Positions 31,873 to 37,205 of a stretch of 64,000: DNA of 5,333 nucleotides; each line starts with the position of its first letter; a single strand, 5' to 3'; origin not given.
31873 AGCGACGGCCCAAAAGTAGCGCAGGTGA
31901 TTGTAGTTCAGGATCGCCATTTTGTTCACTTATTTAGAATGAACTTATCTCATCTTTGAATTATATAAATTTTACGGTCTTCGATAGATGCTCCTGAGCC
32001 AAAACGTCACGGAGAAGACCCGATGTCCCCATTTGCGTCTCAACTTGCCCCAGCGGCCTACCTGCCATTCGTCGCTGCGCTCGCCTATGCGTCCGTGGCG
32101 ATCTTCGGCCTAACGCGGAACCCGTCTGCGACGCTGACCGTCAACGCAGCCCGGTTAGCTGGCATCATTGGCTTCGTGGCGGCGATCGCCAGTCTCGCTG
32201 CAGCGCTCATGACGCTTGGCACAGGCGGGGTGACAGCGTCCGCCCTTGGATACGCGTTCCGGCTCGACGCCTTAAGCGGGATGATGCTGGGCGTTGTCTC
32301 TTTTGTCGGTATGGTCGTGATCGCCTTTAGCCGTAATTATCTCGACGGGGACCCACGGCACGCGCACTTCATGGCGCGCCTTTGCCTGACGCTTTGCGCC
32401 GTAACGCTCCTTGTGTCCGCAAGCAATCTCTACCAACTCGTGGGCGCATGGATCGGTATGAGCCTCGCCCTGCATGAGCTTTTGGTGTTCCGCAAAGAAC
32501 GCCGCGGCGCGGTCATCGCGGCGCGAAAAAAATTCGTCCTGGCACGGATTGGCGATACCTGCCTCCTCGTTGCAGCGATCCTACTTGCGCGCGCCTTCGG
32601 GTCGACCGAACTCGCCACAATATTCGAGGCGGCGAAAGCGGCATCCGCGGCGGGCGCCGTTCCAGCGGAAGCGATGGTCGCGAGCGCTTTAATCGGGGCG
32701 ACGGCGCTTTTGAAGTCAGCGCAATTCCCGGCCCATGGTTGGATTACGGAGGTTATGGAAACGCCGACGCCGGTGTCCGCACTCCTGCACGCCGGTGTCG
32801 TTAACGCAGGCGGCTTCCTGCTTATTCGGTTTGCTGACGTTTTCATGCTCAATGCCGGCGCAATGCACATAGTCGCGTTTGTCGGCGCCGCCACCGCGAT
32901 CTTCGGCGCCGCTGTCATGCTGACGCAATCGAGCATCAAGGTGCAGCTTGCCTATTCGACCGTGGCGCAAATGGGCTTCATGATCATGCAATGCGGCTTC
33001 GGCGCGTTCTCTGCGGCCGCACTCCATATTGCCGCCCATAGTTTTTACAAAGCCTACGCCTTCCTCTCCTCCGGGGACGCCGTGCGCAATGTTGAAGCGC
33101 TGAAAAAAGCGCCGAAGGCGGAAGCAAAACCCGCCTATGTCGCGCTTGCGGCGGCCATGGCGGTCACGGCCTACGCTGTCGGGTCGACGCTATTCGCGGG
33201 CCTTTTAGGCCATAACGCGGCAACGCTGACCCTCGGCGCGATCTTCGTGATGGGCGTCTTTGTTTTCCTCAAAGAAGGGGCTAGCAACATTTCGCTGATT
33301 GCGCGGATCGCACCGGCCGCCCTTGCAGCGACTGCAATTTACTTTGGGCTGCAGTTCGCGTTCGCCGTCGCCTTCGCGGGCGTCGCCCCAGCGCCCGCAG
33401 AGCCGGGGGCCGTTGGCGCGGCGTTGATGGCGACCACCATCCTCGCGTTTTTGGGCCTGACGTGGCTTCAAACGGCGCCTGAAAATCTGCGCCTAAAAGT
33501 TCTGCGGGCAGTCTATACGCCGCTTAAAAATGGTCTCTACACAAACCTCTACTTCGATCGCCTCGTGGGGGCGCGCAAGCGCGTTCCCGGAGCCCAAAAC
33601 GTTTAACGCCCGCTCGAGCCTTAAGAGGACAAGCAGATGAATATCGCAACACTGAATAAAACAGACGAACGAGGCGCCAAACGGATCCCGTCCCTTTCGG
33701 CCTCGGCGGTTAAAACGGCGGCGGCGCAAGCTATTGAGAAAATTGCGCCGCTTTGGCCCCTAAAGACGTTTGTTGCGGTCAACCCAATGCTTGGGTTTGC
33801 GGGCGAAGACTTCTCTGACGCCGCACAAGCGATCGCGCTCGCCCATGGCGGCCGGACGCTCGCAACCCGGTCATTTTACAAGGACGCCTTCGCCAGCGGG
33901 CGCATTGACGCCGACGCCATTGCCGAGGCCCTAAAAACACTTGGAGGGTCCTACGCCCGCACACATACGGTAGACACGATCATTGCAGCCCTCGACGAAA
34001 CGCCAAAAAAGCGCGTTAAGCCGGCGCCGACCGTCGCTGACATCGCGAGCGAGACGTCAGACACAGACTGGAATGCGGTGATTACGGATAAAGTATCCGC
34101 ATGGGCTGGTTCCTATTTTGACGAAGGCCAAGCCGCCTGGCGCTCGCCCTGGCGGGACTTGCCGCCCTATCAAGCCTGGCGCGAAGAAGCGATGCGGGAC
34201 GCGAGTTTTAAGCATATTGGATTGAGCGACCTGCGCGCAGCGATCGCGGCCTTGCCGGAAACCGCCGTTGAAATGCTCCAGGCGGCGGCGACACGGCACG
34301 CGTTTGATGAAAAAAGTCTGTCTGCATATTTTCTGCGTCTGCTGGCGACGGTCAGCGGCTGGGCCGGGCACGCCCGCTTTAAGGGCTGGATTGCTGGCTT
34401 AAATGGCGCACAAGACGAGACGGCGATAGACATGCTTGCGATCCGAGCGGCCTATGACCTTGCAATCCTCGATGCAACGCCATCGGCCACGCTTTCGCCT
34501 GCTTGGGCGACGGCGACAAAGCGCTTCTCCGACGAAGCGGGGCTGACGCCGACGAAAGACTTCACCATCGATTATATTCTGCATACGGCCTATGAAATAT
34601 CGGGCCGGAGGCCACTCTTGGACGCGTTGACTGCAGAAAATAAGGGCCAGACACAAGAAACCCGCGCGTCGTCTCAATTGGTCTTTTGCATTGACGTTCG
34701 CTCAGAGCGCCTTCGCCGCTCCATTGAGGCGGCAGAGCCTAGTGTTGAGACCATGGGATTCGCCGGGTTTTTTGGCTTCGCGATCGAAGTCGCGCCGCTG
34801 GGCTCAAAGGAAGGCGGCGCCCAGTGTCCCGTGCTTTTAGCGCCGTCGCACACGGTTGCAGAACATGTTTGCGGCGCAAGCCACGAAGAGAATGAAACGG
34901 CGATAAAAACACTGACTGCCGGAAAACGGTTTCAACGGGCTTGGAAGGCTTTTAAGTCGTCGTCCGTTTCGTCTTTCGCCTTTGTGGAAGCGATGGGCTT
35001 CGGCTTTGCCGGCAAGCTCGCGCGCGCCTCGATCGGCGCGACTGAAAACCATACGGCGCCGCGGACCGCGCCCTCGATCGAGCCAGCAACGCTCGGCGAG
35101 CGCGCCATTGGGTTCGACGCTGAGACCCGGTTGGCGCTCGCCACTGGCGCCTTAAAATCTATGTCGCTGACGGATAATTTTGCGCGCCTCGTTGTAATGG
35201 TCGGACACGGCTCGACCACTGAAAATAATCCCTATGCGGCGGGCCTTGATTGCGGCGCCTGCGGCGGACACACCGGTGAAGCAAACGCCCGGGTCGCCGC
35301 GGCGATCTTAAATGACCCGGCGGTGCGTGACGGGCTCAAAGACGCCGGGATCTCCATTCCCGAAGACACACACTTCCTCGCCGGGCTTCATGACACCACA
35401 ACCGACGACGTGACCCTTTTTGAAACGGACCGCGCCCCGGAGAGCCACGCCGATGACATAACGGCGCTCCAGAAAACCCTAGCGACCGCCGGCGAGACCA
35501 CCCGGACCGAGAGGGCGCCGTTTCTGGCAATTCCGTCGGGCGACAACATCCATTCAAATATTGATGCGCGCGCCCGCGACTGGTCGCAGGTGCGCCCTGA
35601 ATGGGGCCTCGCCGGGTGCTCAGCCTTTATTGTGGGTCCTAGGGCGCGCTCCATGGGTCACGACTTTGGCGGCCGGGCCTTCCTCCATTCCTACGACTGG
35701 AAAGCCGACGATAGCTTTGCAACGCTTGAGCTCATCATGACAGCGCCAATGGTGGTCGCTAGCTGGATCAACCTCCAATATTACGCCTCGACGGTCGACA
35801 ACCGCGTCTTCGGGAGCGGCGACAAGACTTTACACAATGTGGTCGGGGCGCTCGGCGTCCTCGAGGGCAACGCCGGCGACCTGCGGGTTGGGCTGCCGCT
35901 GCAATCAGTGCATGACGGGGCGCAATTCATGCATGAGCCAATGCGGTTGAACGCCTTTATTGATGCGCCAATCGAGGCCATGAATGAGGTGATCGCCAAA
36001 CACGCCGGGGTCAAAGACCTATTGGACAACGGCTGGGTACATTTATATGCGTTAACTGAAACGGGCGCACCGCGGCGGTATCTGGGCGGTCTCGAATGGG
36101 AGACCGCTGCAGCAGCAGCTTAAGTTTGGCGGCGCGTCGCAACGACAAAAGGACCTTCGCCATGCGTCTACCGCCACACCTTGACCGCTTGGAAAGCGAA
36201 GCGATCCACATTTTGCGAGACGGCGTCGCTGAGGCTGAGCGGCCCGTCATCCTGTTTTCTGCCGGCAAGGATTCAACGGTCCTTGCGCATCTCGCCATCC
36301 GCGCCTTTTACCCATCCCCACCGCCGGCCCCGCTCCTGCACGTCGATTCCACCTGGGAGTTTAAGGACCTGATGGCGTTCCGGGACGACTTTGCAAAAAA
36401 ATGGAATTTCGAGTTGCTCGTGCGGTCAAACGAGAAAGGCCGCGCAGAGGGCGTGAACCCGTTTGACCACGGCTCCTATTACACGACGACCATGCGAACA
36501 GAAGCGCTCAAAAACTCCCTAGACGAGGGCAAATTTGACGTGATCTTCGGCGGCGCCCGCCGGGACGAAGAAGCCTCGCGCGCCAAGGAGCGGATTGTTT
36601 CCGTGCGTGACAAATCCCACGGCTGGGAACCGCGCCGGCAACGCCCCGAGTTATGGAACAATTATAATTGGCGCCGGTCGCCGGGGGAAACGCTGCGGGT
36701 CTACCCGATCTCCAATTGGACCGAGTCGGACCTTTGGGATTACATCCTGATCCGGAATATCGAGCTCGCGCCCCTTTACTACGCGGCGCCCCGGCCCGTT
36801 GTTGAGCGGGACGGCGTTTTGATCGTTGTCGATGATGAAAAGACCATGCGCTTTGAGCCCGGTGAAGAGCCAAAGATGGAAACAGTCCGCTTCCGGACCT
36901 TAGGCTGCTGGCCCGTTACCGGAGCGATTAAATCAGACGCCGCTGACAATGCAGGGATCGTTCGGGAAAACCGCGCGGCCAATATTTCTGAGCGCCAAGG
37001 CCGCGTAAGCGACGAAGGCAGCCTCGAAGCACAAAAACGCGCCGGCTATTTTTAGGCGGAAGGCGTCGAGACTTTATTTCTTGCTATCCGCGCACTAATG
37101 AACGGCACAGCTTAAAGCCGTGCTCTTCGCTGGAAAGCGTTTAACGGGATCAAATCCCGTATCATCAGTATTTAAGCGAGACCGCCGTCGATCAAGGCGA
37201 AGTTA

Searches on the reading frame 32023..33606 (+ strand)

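Call 17: search_protein_families(library=ncbifam, proteins=[window:32023-33606:+], max_evalue=0.00001)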
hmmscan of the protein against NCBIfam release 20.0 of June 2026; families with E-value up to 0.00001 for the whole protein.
window:32023-33606:+ (527 aa): 43 families (the best 25 are shown)
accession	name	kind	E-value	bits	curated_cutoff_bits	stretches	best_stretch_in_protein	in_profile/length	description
NF006029.0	PRK08168.1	equivalog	5.1e-107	359.1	380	1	11-514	11-492/520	NADH-quinone oxidoreductase subunit L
NF005141.0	PRK06590.1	equivalog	2.5e-64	218.3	556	1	14-393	11-392/615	NADH-quinone oxidoreductase subunit L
TIGR01974.1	NDH_I_L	subfamily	2.3e-62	211.8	407.5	1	74-388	73-390/630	NADH-quinone oxidoreductase subunit L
NF005626.0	PRK07376.1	equivalog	2.7e-54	184.6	963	1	72-360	80-370/675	NAD(P)H-quinone oxidoreductase subunit 5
NF006373.0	PRK08601.1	equivalog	1.2e-52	179.7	377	1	54-479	46-461/510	NADH dehydrogenase subunit 5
NF009288.0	PRK12648.1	equivalog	3.6e-41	141.2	1104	1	9-351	4-344/954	monovalent cation/H+ antiporter subunit A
NF009287.0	PRK12647.1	equivalog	4.3e-39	134.7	937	1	13-359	8-352/773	putative monovalent cation/H+ antiporter subunit A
NF009290.0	PRK12650.1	equivalog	1.5e-37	129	980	1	70-349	68-345/966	DUF4040 family protein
NF009286.0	PRK12646.1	equivalog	6e-35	120.9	1063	1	64-344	59-337/800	DUF4040 family protein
TIGR00940.1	2a6301s01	subfamily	9.1e-35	120.2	920.45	1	75-339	67-325/793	monovalent cation:proton antiporter subunit A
NF040617.1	F420_dehyd_FpoL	exception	1.8e-34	119.5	1050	1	13-449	8-468/669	F420H2 dehydrogenase subunit FpoL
NF009285.0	PRK12645.1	equivalog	8.7e-33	113.5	1028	1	75-342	70-335/804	Na+/H+ antiporter subunit A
NF005097.0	PRK06525.1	equivalog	2.3e-31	109.1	430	1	12-352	9-350/480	hydrogenase 4 subunit D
NF009284.0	PRK12644.1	equivalog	3.8e-30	104.7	962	1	59-434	50-418/975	Na+/H+ antiporter subunit A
NF005633.0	PRK07390.1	subfamily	2e-26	92.8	676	1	19-356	23-359/613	NAD(P)H-quinone oxidoreductase subunit F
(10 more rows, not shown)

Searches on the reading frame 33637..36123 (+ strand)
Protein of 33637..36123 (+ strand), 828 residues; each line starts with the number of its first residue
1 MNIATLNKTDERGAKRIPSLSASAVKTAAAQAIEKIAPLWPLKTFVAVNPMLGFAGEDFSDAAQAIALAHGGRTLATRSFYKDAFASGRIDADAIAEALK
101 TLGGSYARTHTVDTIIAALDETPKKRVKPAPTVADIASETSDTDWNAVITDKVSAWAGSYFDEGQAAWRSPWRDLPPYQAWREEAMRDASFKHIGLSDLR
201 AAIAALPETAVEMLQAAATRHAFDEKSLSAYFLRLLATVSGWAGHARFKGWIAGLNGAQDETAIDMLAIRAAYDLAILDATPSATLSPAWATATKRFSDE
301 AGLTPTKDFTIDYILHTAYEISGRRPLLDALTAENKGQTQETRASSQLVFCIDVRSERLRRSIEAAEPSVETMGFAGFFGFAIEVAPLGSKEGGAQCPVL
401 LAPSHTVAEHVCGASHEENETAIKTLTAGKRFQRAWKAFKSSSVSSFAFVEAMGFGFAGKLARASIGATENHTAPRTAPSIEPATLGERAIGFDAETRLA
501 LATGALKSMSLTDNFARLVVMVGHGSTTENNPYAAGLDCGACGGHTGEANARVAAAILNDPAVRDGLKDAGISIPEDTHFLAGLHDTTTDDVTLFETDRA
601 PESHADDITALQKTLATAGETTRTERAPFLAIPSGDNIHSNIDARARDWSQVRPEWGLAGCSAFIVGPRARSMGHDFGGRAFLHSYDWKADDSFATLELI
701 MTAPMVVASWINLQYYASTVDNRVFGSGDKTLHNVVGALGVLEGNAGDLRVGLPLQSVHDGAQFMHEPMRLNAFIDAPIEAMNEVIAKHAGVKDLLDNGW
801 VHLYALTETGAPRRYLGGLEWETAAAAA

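Call 17: search_protein_families(library=ncbifam, proteins=[window:33637-36123:+], max_evalue=0.00001)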
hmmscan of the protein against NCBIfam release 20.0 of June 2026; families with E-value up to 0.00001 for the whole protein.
window:33637-36123:+ (828 aa): 0 families

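Call 61: search_protein_families(library=pfam, proteins=[window:33637-36123:+], max_evalue=0.0001)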
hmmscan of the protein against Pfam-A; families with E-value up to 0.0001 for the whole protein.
window:33637-36123:+ (828 aa): 1 family
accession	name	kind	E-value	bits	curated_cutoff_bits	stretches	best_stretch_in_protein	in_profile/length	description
PF10070.14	DabA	-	1e-263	877.7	25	1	31-801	3-747/747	Probable inorganic carbon transporter subunit DabA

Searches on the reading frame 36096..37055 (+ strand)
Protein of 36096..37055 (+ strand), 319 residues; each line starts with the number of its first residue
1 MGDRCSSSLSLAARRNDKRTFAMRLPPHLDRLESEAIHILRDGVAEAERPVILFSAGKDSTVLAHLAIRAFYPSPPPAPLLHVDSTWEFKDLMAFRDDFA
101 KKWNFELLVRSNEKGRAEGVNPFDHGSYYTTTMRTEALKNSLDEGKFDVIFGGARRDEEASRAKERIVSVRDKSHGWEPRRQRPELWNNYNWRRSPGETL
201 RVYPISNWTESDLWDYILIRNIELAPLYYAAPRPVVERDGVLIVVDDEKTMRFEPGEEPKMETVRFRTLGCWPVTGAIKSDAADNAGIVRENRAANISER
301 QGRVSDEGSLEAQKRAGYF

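Call 17: search_protein_families(library=ncbifam, proteins=[window:36096-37055:+], max_evalue=0.00001)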
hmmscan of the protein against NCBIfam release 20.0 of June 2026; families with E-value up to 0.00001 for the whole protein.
window:36096-37055:+ (319 aa): 10 families
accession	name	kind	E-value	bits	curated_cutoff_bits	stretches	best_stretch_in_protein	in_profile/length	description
NF009214.0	PRK12563.1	equivalog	5.9e-126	420.2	413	1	23-319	18-317/317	sulfate adenylyltransferase subunit CysD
TIGR02039.1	CysD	subfamily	2.6e-124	414.6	396.6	1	29-319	1-294/294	sulfate adenylyltransferase, small subunit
NF003587.0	PRK05253.1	subfamily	1.1e-118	395.8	195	1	27-319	7-301/301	sulfate adenylyltransferase subunit CysD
NF006351.0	PRK08576.1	equivalog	3.1e-12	45.8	290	1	30-230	219-391/436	hypothetical protein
NF002537.0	PRK02090.1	equivalog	1.1e-09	38.3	154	1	23-228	17-200/244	phosphoadenylyl-sulfate reductase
NF010367.0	PRK13795.1-2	equivalog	2.8e-08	32.7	456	0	178-230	357-405/584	hypothetical protein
NF010366.0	PRK13795.1-1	equivalog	3.8e-08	31.9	745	1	7-229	222-432/667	hypothetical protein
TIGR02057.1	PAPS_reductase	equivalog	4.9e-08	33.1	254.2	0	59-171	36-152/224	phosphoadenosine phosphosulfate reductase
NF006327.0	PRK08557.1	equivalog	9.9e-08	31.2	366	0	29-163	159-299/415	hypothetical protein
TIGR00434.1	cysH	subfamily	8.8e-06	25.7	165.1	0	77-173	39-143/214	phosophoadenylyl-sulfate reductase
